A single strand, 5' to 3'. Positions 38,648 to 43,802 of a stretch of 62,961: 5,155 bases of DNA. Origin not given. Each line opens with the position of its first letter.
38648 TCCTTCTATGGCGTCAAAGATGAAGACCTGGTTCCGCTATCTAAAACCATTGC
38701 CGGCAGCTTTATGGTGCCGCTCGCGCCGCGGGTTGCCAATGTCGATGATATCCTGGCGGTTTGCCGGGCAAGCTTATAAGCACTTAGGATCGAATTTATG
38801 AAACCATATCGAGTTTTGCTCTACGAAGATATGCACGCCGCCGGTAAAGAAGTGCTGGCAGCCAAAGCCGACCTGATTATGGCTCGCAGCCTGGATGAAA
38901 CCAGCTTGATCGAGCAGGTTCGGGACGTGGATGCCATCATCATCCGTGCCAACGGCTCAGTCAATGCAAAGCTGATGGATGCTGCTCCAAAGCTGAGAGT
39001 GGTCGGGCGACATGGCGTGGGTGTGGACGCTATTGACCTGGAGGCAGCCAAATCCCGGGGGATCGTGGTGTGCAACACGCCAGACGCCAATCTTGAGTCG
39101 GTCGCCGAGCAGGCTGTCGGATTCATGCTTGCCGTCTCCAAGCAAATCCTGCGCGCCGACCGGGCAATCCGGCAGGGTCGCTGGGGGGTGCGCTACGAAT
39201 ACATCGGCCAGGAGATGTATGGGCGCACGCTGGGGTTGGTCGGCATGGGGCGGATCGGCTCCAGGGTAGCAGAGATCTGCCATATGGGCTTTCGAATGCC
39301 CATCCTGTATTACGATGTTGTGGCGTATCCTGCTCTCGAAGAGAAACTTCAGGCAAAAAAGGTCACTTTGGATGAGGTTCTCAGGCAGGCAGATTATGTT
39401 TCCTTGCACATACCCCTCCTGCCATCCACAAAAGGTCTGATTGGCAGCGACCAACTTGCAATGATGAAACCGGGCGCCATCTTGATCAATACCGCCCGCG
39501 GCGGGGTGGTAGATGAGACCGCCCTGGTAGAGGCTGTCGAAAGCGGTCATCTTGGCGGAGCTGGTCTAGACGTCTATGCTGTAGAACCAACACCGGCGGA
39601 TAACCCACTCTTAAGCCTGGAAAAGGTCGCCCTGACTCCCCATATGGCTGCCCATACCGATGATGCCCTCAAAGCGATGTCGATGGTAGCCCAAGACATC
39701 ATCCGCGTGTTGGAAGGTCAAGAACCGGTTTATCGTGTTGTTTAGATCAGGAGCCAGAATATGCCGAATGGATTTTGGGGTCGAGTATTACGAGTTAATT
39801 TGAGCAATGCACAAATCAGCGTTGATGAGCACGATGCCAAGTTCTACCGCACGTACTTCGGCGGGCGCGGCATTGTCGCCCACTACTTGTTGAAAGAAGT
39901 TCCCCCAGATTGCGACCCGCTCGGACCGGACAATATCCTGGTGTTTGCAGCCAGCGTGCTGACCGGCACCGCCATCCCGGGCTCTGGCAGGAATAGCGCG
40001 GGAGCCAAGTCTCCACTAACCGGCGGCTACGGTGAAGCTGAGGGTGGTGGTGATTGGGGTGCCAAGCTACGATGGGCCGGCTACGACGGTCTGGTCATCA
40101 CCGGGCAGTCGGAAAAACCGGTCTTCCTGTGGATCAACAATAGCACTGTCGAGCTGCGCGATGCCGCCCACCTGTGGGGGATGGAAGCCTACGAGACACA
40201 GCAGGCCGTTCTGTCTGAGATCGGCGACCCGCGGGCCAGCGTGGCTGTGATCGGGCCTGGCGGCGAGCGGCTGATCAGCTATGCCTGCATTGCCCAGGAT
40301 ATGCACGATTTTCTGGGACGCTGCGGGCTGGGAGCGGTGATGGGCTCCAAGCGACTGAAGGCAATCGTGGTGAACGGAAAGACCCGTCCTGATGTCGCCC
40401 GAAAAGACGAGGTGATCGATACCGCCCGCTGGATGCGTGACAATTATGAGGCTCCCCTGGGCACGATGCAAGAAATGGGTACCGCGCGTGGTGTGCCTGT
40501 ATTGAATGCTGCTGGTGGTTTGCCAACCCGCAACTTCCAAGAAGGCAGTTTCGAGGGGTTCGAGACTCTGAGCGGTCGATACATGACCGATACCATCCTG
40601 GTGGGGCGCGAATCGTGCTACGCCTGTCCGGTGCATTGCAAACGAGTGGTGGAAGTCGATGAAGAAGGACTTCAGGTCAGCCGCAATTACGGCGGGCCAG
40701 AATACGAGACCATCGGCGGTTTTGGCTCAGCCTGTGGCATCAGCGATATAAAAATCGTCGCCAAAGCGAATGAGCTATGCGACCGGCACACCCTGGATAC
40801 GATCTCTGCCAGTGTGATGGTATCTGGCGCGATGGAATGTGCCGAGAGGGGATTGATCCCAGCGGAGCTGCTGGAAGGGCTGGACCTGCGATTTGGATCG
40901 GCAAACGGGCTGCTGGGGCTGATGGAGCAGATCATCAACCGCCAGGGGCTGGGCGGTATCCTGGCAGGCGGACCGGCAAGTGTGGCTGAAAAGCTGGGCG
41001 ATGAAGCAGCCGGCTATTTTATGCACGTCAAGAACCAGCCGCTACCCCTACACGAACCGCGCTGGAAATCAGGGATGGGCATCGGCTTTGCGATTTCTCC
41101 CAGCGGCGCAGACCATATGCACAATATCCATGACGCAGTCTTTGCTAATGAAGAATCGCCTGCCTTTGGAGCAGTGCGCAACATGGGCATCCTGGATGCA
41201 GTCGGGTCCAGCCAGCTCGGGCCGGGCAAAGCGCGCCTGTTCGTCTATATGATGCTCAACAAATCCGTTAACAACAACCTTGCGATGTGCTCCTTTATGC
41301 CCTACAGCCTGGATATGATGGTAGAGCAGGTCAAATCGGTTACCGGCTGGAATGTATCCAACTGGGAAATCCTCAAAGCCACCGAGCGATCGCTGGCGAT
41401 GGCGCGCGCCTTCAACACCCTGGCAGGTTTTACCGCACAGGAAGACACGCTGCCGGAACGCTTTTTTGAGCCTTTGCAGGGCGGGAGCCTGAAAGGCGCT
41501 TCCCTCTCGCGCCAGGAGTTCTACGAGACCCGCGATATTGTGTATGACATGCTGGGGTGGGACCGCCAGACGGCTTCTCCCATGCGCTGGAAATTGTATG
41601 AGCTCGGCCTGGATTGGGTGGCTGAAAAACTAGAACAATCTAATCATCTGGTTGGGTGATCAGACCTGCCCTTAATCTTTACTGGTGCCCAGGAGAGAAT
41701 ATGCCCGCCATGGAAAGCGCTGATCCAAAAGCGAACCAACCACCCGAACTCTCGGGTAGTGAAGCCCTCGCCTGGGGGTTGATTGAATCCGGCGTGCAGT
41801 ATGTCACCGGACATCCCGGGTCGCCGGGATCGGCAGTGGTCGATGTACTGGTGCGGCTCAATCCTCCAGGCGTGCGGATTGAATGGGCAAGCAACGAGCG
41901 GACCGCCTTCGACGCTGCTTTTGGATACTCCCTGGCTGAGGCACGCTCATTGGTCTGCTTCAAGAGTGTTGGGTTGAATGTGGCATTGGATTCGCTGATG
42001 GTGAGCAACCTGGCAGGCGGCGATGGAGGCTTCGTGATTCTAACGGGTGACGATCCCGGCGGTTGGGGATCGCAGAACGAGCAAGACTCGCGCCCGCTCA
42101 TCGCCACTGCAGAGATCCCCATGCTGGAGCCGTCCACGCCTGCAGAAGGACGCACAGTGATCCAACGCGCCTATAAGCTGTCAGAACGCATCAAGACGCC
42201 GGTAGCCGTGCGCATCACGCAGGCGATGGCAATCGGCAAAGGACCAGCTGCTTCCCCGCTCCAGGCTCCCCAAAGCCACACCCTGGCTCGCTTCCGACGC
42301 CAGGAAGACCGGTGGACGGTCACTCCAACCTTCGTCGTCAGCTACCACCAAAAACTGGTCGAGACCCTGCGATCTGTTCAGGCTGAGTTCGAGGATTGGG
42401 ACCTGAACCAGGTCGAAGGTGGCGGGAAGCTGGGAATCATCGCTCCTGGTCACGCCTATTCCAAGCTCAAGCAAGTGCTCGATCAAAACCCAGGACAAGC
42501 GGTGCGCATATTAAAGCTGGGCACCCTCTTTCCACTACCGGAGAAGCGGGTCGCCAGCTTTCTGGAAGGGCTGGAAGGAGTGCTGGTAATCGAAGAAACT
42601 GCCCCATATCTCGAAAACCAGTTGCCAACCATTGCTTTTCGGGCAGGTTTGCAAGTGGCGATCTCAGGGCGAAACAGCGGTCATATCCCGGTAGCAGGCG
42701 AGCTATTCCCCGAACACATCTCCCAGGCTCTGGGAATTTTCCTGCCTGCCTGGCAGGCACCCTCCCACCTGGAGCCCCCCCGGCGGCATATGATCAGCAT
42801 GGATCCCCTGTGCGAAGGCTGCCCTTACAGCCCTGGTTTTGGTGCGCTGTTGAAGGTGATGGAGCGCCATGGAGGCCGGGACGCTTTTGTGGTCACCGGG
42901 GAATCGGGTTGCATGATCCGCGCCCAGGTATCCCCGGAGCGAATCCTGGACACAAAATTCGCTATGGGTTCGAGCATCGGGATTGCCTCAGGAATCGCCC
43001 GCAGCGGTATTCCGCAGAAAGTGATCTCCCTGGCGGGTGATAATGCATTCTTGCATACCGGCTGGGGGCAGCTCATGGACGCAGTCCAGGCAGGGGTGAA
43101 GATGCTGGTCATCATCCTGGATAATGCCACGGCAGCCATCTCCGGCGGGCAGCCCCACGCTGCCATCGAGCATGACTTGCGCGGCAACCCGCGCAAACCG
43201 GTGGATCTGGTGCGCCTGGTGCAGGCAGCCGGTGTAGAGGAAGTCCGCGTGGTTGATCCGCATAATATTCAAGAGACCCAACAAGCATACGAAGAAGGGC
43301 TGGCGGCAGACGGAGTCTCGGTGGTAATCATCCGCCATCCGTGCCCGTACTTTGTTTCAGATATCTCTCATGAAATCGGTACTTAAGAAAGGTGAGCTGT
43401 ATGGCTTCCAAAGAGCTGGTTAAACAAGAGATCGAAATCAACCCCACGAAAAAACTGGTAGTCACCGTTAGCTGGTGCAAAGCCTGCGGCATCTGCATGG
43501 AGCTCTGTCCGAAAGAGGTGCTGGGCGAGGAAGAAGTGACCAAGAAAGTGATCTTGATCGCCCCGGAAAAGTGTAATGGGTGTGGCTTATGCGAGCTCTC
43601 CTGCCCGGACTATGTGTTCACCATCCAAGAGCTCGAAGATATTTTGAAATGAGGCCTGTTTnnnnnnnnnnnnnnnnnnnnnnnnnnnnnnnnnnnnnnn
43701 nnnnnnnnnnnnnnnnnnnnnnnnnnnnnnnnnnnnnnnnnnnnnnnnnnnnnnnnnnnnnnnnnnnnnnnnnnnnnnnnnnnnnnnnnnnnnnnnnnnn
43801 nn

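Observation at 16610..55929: ~39 kb bidirectional catabolic super-operon linking sugar(-acid) cleavage to a W-AOR / OFOR / ADP-forming ligase module: candidate undescribed anaerobic pathway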

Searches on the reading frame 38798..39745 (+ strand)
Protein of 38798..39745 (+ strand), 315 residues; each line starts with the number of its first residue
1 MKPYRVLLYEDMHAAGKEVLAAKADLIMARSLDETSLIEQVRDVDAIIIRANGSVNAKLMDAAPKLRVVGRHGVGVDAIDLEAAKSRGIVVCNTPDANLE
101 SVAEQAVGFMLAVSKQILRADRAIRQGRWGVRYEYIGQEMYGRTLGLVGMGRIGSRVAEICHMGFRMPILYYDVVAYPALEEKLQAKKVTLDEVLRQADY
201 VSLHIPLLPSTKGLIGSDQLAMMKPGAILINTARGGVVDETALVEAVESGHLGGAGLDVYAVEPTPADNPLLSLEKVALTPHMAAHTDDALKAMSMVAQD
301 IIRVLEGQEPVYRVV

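Call 7: search_protein_families(library=pfam, proteins=[window:38798-39745:+])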
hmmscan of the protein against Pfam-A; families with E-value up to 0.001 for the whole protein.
window:38798-39745:+ (315 aa): 2 families
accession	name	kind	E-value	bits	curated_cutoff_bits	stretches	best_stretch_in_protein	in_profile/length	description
PF02826.25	2-Hacid_dh_C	-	1.6e-62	210.5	25.1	1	108-284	2-178/178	D-isomer specific 2-hydroxyacid dehydrogenase, NAD binding domain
PF00389.36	2-Hacid_dh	-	1.1e-30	106.5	24.6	1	6-314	1-133/134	D-isomer specific 2-hydroxyacid dehydrogenase, catalytic domain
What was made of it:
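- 38798..39745 (+): D-2-hydroxyacid dehydrogenase c. Pfam domains (call 7).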

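Call 11: search_protein_families(library=ncbifam, proteins=[window:38798-39745:+], max_evalue=0.00001)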
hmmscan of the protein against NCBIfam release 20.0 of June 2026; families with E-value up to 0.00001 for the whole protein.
window:38798-39745:+ (315 aa): 21 families
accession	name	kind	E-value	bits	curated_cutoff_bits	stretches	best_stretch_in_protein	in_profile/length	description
TIGR01327.1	PGDH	equivalog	8e-94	315.3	454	1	5-309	1-305/525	phosphoglycerate dehydrogenase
NF009714.1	PRK13243.1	equivalog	1.6e-78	264.4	455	1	32-311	34-319/332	glyoxylate reductase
NF008759.0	PRK11790.1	equivalog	5.9e-67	226.1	404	1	4-302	12-314/410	phosphoglycerate dehydrogenase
NF011938.0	PRK15409.1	equivalog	2e-64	217.7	492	1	1-308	1-312/324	glyoxylate/hydroxypyruvate reductase GhrB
NF005069.0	PRK06487.1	equivalog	5.2e-61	206.5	448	1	31-302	36-308/320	2-hydroxyacid dehydrogenase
NF006263.0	PRK08410.1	equivalog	9.3e-50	169.8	389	1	20-306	19-308/311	D-2-hydroxyacid dehydrogenase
NF005750.0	PRK07574.1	equivalog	2e-47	162.1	329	1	34-309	81-360/386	NAD-dependent formate dehydrogenase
NF005387.0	PRK06932.1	equivalog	4.5e-46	157.2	492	1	34-297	35-302/314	2-hydroxyacid dehydrogenase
NF041369.1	Dhydh_Halo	equivalog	6.3e-43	147.1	400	1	69-315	59-305/305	D-2-hydroxyacid dehydrogenase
NF001309.0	PRK00257.1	equivalog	2.8e-38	131.9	434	1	38-309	32-282/379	4-phosphoerythronate dehydrogenase PdxB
NF006374.0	PRK08605.1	subfamily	4.3e-38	131.2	356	1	66-300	70-316/332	D-lactate dehydrogenase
NF000492.1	vanH_gen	exception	1e-36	126.6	540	1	68-293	69-298/312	D-lactate dehydrogenase VanH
NF009127.0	PRK12480.1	equivalog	3.1e-32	111.9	579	1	26-293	28-307/330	D-lactate dehydrogenase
NF005027.0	PRK06436.1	equivalog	4.6e-30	104.8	261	1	67-300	51-275/303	2-hydroxyacid dehydrogenase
NF000371.1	vanH_Agroup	exception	1.1e-29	103.6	700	1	68-293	74-303/322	VanH-A/VanH-Pt family D-lactate dehydrogenase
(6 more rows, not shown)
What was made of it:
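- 38798..39745 (+): Scores 315 bits on PGDH and 264 bits on glyoxylate reductase, both below cut-off (call 11).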

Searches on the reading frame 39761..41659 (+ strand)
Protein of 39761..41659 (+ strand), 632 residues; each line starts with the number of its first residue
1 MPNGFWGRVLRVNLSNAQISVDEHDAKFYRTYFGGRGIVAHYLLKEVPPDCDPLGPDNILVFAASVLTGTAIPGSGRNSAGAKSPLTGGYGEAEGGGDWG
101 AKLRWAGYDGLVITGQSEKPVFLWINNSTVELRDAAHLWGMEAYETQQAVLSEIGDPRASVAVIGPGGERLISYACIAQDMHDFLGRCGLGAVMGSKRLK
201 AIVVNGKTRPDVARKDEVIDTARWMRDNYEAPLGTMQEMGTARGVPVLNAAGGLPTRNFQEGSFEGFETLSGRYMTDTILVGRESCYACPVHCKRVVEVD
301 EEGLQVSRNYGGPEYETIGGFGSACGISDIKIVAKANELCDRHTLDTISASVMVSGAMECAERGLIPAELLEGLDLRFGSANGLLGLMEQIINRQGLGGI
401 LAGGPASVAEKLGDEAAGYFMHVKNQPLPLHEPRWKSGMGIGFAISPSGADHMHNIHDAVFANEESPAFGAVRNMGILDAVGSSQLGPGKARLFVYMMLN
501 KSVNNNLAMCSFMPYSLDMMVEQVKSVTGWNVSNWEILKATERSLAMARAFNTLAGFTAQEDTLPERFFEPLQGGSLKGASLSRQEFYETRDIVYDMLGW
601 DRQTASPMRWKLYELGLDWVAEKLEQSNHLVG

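Call 7: search_protein_families(library=pfam, proteins=[window:39761-41659:+])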
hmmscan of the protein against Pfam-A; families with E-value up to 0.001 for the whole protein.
window:39761-41659:+ (632 aa): 2 families
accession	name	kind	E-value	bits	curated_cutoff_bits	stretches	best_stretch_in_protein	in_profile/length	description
PF01314.23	AFOR_C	-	4.3e-106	355.7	27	1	231-617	13-385/385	Aldehyde ferredoxin oxidoreductase, domains 2 & 3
PF02730.20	AFOR_N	-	1.2e-76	257.4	29.8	1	7-206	1-198/199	Aldehyde ferredoxin oxidoreductase, N-terminal domain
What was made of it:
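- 39761..41659 (+): Aldehyde:ferredoxin oxidoreductase 1 (tungsten/molybdenum pterin enzyme). AFOR_N and AFOR_C domains (call 7).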

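Call 11: search_protein_families(library=ncbifam, proteins=[window:39761-41659:+], max_evalue=0.00001)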
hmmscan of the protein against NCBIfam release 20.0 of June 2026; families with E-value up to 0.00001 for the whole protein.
window:39761-41659:+ (632 aa): 2 families
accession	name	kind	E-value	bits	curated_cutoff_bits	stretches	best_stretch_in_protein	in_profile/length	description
NF007354.0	PRK09849.1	equivalog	1.7e-61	208.7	868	2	2-219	5-220/703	aldehyde ferredoxin oxidoreductase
NF040818.1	GAPOR_Arch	equivalog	1.5e-06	26.8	1300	1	9-133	5-126/654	glyceraldehyde-3-phosphate:ferredoxin oxidoreductase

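Call 58: search_solved_structures(query=window:39761-41659:+, max_evalue=1e-10)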
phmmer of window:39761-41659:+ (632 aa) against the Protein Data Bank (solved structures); distinct sequences matched with E-value up to 1e-10: 9.
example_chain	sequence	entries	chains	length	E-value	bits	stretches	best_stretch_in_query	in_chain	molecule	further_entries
9mqx_D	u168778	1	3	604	1e-115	390.8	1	4-623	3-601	Aldehyde:ferredoxin oxidoreductase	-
1aor_A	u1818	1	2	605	8.7e-108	364.6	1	4-617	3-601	ALDEHYDE FERREDOXIN OXIDOREDUCTASE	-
9g7j_A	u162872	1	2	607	2.3e-89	303.8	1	4-619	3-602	Aldehyde ferredoxin oxidoreductase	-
8c0z_A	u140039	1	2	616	2.6e-84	287.1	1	5-616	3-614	Aldehyde:ferredoxin oxidoreductase,tungsten-containing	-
1b25_A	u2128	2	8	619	2.3e-80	274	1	4-629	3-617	PROTEIN (FORMALDEHYDE FERREDOXIN OXIDOREDUCTASE) | FORMALDEHYDE FERREDOXIN OXIDOREDUCTASE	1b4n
9q1t_A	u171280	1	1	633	5.6e-79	269.4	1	4-590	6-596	Tungsten-dependent aldehyde oxidoreductase WOR83 from Haloferax volcanii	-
6x6u_A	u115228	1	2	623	1.9e-55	191.7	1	5-454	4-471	Formaldehyde:ferredoxin oxidoreductase wor5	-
6x1o_A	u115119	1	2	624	2e-55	191.6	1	5-454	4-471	Formaldehyde:ferredoxin oxidoreductase wor5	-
4z3w_A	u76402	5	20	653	5.3e-54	186.9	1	7-430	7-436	Benzoyl-CoA reductase, putative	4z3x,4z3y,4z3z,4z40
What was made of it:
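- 39761..41659 (+): Closest solved relatives are AOR-type enzymes 9mqx and 1aor (call 58).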

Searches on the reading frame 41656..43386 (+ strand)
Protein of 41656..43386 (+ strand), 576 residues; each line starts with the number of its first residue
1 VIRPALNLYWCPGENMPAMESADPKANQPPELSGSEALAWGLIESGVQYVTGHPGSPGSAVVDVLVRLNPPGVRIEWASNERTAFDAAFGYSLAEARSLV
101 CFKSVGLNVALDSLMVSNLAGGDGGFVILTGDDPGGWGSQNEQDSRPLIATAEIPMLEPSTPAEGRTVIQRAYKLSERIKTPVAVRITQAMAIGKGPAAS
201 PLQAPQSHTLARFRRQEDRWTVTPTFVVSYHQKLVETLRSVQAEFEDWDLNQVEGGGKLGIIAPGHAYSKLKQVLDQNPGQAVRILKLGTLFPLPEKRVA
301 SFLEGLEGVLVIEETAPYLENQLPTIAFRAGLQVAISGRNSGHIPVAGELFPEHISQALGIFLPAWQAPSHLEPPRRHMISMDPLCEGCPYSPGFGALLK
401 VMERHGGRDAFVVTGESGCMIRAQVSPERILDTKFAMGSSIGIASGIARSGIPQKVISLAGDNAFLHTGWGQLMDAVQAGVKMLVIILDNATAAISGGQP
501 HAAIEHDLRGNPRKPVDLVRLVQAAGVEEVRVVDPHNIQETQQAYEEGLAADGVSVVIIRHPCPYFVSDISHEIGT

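Call 7: search_protein_families(library=pfam, proteins=[window:41656-43386:+])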
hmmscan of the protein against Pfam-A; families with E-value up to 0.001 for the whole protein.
window:41656-43386:+ (576 aa): 3 families
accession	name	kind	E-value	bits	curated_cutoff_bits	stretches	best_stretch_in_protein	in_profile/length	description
PF02775.26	TPP_enzyme_C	-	2.1e-19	70.3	21.9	1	427-558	18-150/151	Thiamine pyrophosphate enzyme, C-terminal TPP binding domain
PF02776.23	TPP_enzyme_N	-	3.8e-07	30.3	26.8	1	33-110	2-77/119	Thiamine pyrophosphate enzyme, N-terminal TPP binding domain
PF17147.9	PFOR_II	-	5e-05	24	27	1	261-316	5-62/102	Pyruvate:ferredoxin oxidoreductase core domain II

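Call 11: search_protein_families(library=ncbifam, proteins=[window:41656-43386:+], max_evalue=0.00001)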
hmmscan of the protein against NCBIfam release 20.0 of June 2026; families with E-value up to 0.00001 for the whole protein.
window:41656-43386:+ (576 aa): 11 families
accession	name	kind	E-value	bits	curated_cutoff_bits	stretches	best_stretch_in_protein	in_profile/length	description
TIGR03336.1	IOR_alpha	equivalog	1.5e-131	439.6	650.9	1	33-565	6-533/595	indolepyruvate ferredoxin oxidoreductase subunit alpha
NF009589.0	PRK13030.1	subfamily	1.5e-27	95.7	816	1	103-534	125-570/1170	indolepyruvate ferredoxin oxidoreductase family protein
NF009588.0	PRK13029.1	subfamily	4.5e-16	57.9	952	1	104-324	126-360/1196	indolepyruvate ferredoxin oxidoreductase family protein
TIGR03710.1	OAFO_sf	subfamily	4.8e-13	48.5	482.75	0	20-100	184-265/561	2-oxoacid:acceptor oxidoreductase subunit alpha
NF005507.0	PRK07119.1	subfamily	1.8e-09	36.9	399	1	33-352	8-343/352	3-methyl-2-oxobutanoate dehydrogenase subunit VorB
NF006412.0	PRK08659.1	equivalog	8.1e-09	35.1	411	0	223-314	242-334/378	2-oxoacid:acceptor oxidoreductase subunit alpha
TIGR03846.1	sulfopy_beta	equivalog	3.1e-07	30.5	221.5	1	436-545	43-144/182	sulfopyruvate decarboxylase subunit beta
NF006122.0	PRK08266.1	subfamily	1e-06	27.5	571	0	437-552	404-515/543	hypothetical protein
NF004813.0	PRK06163.1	equivalog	1.7e-06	27.9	240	0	436-557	58-168/202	hypothetical protein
TIGR00118.1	acolac_lg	equivalog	3.2e-06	25.9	538.35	0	437-542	412-518/557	biosynthetic-type acetolactate synthase large subunit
NF004772.0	PRK06112.1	subfamily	7.9e-06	24.4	673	0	441-544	445-545/578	acetolactate synthase catalytic subunit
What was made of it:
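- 41701..43386 (+): Orphan IorA-like TPP protein (no IorB, no C-terminal Fe-S domain); accessory. Scores 440 bits on IOR_alpha against a cut-off of 651 and matches profile positions 6-533 of 595 (call 11).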

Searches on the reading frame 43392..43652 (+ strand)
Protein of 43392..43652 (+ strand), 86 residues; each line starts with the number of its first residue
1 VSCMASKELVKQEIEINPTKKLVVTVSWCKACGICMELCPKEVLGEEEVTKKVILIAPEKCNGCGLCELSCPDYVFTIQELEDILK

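Call 7: search_protein_families(library=pfam, proteins=[window:43392-43652:+])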
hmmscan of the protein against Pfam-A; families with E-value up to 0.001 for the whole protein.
window:43392-43652:+ (86 aa): 11 families
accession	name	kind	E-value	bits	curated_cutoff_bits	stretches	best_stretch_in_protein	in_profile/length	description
PF12838.12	Fer4_7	-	3.6e-11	43.8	27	1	29-72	2-49/52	4Fe-4S dicluster domain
PF00037.32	Fer4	-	9e-11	41.6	21.1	2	56-73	3-20/24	4Fe-4S binding domain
PF13187.11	Fer4_9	-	2.3e-10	40.8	27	1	29-73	2-49/52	4Fe-4S dicluster domain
PF12797.12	Fer4_2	-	5.1e-09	35.9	24.5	1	53-72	2-21/22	4Fe-4S binding domain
PF12837.12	Fer4_6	-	6.9e-09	35.7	25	1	53-75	1-23/24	4Fe-4S binding domain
PF13237.11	Fer4_10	-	4e-08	33.5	25.5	1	25-72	5-53/53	4Fe-4S dicluster domain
PF14697.11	Fer4_21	-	3.6e-07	30.6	35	0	7-41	19-53/59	4Fe-4S dicluster domain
PF12800.12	Fer4_4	-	8.3e-06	26.2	24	1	58-73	1-16/17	4Fe-4S binding domain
PF25160.1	LdpA_Fe-S-bd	-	5.5e-05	23.3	27.6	1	35-73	9-40/49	LdpA Fe-S cluster-binding domain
PF13484.11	Fer4_16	-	6.2e-05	24.1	30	0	29-49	2-24/66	4Fe-4S double cluster binding domain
PF13183.11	Fer4_8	-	6.9e-05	23.7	27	0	59-72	3-16/68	4Fe-4S dicluster domain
